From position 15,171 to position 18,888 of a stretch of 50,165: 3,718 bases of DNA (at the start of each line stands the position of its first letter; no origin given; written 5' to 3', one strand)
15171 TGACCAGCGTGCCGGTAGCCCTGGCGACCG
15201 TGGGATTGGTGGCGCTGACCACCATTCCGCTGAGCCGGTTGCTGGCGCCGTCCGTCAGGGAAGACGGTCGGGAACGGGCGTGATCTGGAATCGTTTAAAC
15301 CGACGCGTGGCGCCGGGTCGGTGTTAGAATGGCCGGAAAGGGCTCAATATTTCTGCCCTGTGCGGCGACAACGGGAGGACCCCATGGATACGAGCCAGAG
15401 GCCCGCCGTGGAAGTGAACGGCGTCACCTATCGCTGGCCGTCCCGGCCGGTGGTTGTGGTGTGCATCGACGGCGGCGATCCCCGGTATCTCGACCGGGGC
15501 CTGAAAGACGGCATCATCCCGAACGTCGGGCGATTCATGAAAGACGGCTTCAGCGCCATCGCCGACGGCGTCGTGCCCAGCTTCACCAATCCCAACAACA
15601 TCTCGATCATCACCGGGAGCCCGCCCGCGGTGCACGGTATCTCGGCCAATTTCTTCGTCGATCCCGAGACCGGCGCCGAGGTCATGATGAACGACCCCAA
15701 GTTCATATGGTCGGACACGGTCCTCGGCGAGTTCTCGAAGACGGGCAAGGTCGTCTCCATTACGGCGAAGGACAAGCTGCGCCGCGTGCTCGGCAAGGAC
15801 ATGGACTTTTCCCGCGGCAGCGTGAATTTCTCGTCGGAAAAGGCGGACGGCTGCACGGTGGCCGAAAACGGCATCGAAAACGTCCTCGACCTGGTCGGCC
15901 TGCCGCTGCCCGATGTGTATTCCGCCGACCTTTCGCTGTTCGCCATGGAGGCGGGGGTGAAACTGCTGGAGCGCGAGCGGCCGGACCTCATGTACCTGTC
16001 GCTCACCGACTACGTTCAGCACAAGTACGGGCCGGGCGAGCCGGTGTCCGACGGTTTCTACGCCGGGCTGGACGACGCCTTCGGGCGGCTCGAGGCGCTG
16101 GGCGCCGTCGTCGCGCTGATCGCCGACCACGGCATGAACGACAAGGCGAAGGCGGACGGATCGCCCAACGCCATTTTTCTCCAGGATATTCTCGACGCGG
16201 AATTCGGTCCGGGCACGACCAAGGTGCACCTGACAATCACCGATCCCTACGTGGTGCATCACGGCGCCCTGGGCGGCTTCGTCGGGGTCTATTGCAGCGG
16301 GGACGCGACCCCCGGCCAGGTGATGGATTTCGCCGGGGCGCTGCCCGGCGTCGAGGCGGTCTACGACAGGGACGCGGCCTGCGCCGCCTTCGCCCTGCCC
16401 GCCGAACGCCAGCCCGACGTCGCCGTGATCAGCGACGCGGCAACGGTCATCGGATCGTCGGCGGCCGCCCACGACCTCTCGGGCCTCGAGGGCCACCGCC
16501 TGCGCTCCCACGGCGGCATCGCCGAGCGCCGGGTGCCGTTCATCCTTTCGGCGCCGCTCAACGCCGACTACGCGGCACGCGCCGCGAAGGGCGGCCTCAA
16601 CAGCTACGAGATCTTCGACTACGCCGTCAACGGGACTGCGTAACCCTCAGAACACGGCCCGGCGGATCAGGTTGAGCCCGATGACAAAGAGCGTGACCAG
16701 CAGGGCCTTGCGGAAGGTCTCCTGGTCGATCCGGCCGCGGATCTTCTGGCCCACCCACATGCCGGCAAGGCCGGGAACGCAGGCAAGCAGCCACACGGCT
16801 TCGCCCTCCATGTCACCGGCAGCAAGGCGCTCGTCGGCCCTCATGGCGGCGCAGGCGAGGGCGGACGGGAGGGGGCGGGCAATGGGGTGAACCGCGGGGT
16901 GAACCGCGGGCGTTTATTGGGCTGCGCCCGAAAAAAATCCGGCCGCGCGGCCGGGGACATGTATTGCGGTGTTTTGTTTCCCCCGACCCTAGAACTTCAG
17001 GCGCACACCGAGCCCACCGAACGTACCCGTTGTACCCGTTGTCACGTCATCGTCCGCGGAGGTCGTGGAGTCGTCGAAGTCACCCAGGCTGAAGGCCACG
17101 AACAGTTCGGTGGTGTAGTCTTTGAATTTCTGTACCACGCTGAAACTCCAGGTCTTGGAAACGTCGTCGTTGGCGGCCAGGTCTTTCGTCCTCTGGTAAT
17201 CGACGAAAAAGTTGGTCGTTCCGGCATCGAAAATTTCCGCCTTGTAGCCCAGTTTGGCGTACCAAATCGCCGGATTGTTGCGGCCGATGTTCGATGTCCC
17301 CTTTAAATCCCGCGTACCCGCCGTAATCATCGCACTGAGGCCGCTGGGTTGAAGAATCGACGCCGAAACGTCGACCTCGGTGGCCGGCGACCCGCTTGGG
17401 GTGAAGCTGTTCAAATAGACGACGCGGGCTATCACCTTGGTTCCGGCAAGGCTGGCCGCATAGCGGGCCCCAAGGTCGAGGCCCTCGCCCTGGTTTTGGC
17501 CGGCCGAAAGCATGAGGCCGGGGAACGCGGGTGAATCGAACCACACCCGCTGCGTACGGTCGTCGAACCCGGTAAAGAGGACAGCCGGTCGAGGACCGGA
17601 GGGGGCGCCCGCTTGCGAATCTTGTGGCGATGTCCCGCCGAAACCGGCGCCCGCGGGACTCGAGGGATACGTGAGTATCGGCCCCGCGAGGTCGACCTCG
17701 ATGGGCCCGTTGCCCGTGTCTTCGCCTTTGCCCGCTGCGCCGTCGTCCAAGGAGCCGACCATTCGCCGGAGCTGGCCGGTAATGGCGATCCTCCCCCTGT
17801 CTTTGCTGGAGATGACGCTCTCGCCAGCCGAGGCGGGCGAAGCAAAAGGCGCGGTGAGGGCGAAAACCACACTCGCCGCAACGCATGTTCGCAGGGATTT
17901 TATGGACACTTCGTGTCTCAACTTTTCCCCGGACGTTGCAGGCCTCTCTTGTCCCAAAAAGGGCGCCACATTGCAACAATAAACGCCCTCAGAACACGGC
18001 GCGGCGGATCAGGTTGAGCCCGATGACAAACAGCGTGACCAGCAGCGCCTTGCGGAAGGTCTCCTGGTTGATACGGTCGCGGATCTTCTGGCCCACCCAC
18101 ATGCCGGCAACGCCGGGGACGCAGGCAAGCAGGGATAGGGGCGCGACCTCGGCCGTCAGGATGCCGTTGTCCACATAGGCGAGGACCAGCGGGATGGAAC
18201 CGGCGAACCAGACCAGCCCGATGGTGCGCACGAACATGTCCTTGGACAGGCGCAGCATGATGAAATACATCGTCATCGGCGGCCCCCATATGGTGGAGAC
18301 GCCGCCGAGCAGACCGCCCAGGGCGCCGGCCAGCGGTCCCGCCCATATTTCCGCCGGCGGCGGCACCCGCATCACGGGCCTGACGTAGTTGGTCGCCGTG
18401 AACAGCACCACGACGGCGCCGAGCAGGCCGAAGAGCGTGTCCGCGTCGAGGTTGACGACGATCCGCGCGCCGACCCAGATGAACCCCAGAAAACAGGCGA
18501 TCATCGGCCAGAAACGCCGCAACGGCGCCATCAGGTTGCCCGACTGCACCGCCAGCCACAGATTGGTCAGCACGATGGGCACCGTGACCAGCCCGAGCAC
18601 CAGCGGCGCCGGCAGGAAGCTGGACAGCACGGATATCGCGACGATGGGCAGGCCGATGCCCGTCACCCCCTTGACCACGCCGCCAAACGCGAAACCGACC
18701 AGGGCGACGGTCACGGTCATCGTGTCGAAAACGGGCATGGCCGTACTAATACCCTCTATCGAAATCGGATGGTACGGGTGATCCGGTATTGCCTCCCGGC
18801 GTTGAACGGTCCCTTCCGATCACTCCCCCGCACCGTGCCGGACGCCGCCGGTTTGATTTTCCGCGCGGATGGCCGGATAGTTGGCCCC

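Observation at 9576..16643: CoA-dependent acid/aldehyde module packed next to phosphonoacetate hydrolase and a TauE/SafE exporter: candidate undescribed C2-phosphonate/sulfonate route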

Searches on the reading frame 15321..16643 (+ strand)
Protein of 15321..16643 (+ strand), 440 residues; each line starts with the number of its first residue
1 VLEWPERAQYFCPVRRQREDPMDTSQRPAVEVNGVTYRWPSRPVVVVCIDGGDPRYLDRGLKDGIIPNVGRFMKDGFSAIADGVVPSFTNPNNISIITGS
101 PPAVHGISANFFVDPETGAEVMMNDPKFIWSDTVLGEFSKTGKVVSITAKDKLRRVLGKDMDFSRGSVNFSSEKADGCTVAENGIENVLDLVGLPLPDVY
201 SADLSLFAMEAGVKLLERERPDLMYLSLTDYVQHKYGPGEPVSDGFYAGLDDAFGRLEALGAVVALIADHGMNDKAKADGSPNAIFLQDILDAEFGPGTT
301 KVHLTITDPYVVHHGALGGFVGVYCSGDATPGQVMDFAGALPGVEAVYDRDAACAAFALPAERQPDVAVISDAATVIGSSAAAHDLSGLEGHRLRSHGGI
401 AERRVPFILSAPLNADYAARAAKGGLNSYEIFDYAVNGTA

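Call 3: search_protein_families(library=pfam, proteins=[window:15321-16643:+])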
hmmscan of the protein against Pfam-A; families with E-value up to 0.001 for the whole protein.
window:15321-16643:+ (440 aa): 1 family
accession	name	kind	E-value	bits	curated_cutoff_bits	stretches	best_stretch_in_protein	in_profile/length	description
PF01663.27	Phosphodiest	-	4e-28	99.4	23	1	44-381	1-327/342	Type I phosphodiesterase / nucleotide pyrophosphatase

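Call 4: search_protein_families(library=ncbifam, proteins=[window:15321-16643:+])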
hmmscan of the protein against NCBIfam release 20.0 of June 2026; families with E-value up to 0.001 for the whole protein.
window:15321-16643:+ (440 aa): 3 families
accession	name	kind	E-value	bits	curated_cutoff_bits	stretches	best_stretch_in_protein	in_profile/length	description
TIGR02335.1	hydr_PhnA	equivalog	2.6e-168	560.3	407.55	1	30-439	1-407/408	phosphonoacetate hydrolase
NF042991.1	alk_phos_PafA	equivalog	3.1e-07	29.2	650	1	68-124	64-122/554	alkaline phosphatase PafA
NF051873.1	AlkPhosPhoY32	equivalog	7.6e-06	24.7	1000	0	89-181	69-167/539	alkaline phosphatase PhoY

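Call 27: find_homologous_proteins(query=window:15384-16643:+, max_evalue=1e-20)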
Query window:15384-16643:+ (419 aa): 8000 proteins with E <= 1e-20 among 8000 candidates; the best 120 are listed.
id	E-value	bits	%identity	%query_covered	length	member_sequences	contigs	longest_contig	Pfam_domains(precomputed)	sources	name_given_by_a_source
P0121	3.2e-259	878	92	100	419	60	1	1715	PF01663.28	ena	-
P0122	2.4e-249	846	89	100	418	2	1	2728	PF01663.28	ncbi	-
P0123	8.3e-203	692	74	98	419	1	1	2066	PF01663.28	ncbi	-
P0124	1.1e-202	692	72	100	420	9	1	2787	PF01663.28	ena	-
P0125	1.9e-200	685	73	100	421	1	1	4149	PF01663.28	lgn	-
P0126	5.8e-199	680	72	99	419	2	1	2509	PF01663.28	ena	-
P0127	1.5e-194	665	69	100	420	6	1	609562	PF01663.28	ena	-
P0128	1.9e-194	665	69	100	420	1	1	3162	PF01663.28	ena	-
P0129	2.8e-194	664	72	98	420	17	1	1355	PF01663.28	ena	-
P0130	3.0e-194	664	70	99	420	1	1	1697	PF01663.28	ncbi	-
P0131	8.5e-194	663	69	100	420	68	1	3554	PF01663.28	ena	-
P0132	8.9e-193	659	69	100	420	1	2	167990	PF01663.28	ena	-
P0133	1.1e-192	659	69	100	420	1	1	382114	PF01663.28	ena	-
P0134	2.0e-192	658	68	100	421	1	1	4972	PF01663.28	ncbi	-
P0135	7.9e-192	656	69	98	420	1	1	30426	PF01663.28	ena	-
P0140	5.2e-190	650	68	100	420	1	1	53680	PF01663.28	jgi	jgi:phosphonoacetate hydrolase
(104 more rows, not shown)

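Call 28: find_encoding_contigs(protein=P0127, flank=7000, max_places=2)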
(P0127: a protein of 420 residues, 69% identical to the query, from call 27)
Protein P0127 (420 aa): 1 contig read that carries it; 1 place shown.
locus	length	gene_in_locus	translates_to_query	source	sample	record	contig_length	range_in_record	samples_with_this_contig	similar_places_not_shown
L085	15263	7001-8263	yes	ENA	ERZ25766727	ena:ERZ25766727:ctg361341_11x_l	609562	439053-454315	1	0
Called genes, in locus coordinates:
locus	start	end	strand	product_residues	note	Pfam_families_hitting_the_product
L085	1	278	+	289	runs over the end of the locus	PF00872:Transposase_mut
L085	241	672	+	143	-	PF00872:Transposase_mut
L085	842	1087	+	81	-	PF01695:IstB_IS21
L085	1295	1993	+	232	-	-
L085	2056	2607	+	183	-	PF02371:Transposase_20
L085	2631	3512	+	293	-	PF00005:ABC_tran, PF02463:SMC_N (faint)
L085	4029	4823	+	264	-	PF00106:adh_short, PF08659:KR, PF13561:adh_short_C2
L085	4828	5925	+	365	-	PF10282:Lactonase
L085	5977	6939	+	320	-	PF00701:DHDPS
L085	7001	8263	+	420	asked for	PF01663:Phosphodiest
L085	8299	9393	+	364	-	PF08240:ADH_N, PF16912:Glu_dehyd_C, PF00107:ADH_zinc_N, PF13602:ADH_zinc_N_2 (weak)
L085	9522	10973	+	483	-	PF00171:Aldedh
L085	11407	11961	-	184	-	-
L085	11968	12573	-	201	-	-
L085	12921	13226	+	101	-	PF01527:HTH_Tnp_1 (weak)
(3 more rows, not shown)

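Call 29: find_encoding_contigs(protein=P0133, flank=7000, max_places=2)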
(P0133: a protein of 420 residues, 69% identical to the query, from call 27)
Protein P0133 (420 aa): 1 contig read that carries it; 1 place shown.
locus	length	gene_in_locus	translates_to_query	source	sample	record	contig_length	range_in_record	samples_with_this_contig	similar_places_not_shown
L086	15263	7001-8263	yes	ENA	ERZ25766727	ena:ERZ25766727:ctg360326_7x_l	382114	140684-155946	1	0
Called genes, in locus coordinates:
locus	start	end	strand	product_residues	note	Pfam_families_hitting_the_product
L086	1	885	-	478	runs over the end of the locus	PF01527:HTH_Tnp_1 (faint), PF13384:HTH_23 (weak), PF13518:HTH_28 (weak), PF13551:HTH_29, PF13565:HTH_32, PF09339:HTH_IclR (faint), PF13384:HTH_23 (weak)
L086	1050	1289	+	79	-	PF13751:DDE_Tnp_1_6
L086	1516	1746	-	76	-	-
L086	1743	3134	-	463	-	PF01555:N6_N4_Mtase, PF01844:HNH, PF14279:HNH_5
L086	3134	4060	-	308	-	PF12760:Zn_ribbon_IS1595, PF12762:DDE_Tnp_IS1595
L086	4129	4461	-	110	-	-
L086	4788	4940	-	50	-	-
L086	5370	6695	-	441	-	PF13701:DDE_Tnp_1_4, PF01609:DDE_Tnp_1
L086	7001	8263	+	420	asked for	PF01663:Phosphodiest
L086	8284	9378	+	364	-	PF08240:ADH_N, PF16912:Glu_dehyd_C, PF00107:ADH_zinc_N, PF13602:ADH_zinc_N_2 (weak)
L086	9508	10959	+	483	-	PF00171:Aldedh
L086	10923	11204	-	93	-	-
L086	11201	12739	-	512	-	PF00370:FGGY_N, PF02782:FGGY_C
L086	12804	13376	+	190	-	PF08240:ADH_N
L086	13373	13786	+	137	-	PF00107:ADH_zinc_N, PF13602:ADH_zinc_N_2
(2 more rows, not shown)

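Call 30: find_encoding_contigs(protein=P0140, flank=7000, max_places=2)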
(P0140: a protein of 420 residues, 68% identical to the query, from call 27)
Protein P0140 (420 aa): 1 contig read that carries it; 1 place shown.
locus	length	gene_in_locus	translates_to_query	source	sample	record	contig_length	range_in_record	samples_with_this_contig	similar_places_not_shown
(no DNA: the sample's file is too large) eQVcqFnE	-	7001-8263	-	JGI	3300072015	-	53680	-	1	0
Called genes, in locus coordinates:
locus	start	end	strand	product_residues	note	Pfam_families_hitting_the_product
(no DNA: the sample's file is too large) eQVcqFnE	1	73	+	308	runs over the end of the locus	PF01297:ZnuA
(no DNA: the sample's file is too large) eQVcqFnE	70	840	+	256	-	PF00005:ABC_tran, PF13304:AAA_21 (faint)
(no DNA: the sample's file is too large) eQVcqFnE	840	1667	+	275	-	PF00950:ABC-3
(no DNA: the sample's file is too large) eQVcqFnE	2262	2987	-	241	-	PF00413:Peptidase_M10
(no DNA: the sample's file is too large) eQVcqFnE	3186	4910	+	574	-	PF09619:YscW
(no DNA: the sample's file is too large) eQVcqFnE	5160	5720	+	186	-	-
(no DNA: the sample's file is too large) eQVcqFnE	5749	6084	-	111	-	-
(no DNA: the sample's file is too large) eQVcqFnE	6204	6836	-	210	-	PF14512:TM1586_NiRdase (faint), PF00881:Nitroreductase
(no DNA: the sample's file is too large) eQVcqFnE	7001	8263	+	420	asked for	PF01663:Phosphodiest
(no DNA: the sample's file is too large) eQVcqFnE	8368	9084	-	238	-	PF07963:N_methyl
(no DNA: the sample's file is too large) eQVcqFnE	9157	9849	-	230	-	PF07963:N_methyl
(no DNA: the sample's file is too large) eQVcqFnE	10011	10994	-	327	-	PF06267:DUF1028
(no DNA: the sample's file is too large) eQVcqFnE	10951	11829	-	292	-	PF03631:Virul_fac_BrkB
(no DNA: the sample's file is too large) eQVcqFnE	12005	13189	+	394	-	PF02746:MR_MLE_N, PF13378:MR_MLE_C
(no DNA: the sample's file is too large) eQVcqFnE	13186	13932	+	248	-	PF03328:HpcH_HpaI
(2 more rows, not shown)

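Call 36: search_solved_structures(query=window:15384-16643:+, show_alignments=1)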
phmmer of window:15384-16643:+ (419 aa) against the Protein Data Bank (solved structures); distinct sequences matched with E-value up to 0.001: 37.
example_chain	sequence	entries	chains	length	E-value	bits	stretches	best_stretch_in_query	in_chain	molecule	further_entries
1ei6_A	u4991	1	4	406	1.2e-122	413.5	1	9-417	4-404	PHOSPHONOACETATE HYDROLASE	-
3szy_A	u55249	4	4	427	4.3e-120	405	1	5-416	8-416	phosphonoacetate hydrolase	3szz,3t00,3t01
3t02_A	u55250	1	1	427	2.2e-119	402.7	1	5-416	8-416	phosphonoacetate hydrolase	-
7p0k_AAA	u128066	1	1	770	1.5e-05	27.7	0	21-99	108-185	Isoform 2 of Ectonucleotide pyrophosphatase/phosphodiesterase family member 2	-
7z0n_AAA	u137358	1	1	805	2.6e-05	26.9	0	21-99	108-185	Isoform 2 of Ectonucleotide pyrophosphatase/phosphodiesterase family member 2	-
7z3k_AAA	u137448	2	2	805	2.6e-05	26.9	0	21-99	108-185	Isoform 2 of Ectonucleotide pyrophosphatase/phosphodiesterase family member 2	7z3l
9ftn_A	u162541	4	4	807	2.6e-05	26.9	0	21-99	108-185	Isoform 2 of Ectonucleotide pyrophosphatase/phosphodiesterase family member 2 | Isoform 2 of Autotaxin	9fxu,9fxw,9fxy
5l0k_A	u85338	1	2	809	2.6e-05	26.9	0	21-99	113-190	Ectonucleotide pyrophosphatase/phosphodiesterase family member 2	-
5dlv_A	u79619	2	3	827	2.8e-05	26.8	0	21-99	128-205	Ectonucleotide pyrophosphatase/phosphodiesterase family member 2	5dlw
5dlt_A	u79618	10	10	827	2.8e-05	26.8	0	21-99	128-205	Ectonucleotide pyrophosphatase/phosphodiesterase family member 2 | Ectonucleotide pyrophosphatase/phosphodiesterase family member 2,Ectonucleotide pyrophosph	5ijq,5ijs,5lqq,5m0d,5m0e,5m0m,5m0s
2xr9_A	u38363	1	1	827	2.8e-05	26.8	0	21-99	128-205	ECTONUCLEOTIDE PYROPHOSPHATASE/PHOSPHODIESTERASE FAMILY MEMBER 2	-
5s9l_A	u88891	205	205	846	3e-05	26.7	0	21-99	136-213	Isoform 2 of Ectonucleotide pyrophosphatase/phosphodiesterase family member 2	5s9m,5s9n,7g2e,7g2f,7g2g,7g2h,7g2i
6y5m_A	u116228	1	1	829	3e-05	26.7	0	21-98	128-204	Ectonucleotide pyrophosphatase/phosphodiesterase family member 2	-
5ohi_A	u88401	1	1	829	3e-05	26.7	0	21-98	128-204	Ectonucleotide pyrophosphatase/phosphodiesterase family member 2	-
3nkm_A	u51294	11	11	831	3e-05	26.7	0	21-98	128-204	Ectonucleotide pyrophosphatase/phosphodiesterase family member 2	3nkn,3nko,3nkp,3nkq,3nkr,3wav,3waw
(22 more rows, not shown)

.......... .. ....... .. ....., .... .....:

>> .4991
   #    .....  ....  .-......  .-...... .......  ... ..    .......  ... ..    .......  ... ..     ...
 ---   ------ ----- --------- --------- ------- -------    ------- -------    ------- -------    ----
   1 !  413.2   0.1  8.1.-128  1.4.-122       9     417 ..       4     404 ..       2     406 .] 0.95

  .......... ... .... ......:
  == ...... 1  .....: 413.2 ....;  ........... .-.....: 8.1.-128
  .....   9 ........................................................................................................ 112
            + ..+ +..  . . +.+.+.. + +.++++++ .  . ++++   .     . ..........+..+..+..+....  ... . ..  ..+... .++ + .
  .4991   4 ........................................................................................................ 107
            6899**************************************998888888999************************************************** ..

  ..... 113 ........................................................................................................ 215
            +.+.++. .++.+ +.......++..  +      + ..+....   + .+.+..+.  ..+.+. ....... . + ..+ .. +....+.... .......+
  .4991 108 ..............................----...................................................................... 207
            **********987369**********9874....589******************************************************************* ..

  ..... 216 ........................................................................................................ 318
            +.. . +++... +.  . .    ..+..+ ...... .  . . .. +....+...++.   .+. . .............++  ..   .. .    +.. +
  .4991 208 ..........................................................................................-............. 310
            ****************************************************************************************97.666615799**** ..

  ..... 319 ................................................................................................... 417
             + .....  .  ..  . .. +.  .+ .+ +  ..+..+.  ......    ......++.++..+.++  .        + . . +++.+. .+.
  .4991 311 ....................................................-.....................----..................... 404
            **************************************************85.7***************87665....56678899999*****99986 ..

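Call 46: find_encoding_contigs(protein=P0125, flank=5000, max_places=3)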
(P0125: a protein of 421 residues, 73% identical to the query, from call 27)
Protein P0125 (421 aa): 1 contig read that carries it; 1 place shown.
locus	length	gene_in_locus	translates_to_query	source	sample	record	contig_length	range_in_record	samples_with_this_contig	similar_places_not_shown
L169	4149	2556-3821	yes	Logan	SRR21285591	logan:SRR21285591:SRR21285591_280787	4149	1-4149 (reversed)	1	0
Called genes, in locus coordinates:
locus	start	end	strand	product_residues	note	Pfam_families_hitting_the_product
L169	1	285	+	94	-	?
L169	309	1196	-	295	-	PF00126:HTH_1, PF03466:LysR_substrate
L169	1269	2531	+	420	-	PF07690:MFS_1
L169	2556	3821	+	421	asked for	PF01663:Phosphodiest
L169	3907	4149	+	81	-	?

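Call 47: find_encoding_contigs(protein=P0124, flank=5000, max_places=3)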
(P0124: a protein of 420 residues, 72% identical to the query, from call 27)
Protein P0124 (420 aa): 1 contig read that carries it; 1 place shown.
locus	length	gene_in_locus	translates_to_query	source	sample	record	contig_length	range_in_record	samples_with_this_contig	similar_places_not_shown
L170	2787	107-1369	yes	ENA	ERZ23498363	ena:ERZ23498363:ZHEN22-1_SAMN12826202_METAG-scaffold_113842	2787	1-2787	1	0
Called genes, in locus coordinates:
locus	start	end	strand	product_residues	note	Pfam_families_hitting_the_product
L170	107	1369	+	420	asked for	PF01663:Phosphodiest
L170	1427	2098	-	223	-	PF01177:Asp_Glu_race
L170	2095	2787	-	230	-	?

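Call 64: find_encoding_contigs(protein=P0126, flank=5000, max_places=3)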
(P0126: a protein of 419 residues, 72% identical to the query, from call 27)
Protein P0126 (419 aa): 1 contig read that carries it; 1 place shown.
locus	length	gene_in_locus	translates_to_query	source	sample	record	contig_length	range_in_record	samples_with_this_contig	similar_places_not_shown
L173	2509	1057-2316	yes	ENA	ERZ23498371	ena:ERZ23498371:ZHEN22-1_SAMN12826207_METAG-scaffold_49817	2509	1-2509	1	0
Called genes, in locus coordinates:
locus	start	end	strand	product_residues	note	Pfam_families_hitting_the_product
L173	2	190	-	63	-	?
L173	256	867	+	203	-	PF12833:HTH_18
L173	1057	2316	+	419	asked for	PF01663:Phosphodiest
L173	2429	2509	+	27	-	?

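Call 65: find_encoding_contigs(protein=P0123, flank=5000, max_places=3)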
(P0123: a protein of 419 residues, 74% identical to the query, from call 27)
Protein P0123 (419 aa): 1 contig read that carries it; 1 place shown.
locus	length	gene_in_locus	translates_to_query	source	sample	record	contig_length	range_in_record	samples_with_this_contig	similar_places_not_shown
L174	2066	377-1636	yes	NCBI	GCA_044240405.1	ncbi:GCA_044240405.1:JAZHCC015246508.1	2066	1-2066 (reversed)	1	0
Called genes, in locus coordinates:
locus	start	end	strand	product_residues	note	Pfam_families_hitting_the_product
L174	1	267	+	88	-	?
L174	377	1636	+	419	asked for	PF01663:Phosphodiest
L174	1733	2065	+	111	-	?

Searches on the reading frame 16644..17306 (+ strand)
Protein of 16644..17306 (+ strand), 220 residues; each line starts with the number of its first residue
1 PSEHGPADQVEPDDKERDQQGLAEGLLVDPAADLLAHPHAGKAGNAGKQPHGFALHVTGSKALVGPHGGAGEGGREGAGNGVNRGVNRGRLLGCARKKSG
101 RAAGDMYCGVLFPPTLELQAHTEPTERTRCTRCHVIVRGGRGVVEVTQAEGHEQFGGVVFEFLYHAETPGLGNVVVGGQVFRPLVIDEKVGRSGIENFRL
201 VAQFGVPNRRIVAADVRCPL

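Call 69: search_protein_families(library=pfam, max_evalue=1, proteins=[window:16644-17306:+])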
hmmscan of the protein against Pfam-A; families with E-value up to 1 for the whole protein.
window:16644-17306:+ (220 aa): 1 family
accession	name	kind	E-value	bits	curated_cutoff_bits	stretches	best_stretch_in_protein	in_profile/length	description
PF18509.6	MCR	-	0.076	13.1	30.4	1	126-139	16-29/30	Magnetochrome domain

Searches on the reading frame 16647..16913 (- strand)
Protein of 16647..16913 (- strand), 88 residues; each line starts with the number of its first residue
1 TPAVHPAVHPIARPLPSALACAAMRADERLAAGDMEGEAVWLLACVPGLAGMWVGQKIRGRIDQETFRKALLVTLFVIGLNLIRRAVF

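Call 11: search_protein_families(library=pfam, max_evalue=0.00001, proteins=[window:16647-16913:-])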
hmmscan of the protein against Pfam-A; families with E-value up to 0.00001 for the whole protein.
window:16647-16913:- (88 aa): 1 family
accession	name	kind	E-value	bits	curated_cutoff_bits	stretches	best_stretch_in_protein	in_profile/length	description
PF01925.25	TauE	-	1.3e-07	32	32.6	1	30-82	186-237/237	Sulfite exporter TauE/SafE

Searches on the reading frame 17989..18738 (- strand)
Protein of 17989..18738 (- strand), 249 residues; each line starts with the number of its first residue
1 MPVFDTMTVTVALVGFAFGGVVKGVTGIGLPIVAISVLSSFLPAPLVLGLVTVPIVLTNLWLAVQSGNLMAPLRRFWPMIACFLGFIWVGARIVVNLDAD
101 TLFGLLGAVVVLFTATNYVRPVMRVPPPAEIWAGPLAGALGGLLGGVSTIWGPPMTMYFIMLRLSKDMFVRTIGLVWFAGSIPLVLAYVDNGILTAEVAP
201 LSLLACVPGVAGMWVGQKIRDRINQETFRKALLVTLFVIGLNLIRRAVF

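Call 11: search_protein_families(library=pfam, max_evalue=0.00001, proteins=[window:17989-18738:-])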
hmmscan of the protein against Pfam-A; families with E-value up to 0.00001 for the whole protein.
window:17989-18738:- (249 aa): 1 family
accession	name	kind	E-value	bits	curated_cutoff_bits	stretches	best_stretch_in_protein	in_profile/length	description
PF01925.25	TauE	-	2.3e-27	96.6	32.6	1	12-243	2-237/237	Sulfite exporter TauE/SafE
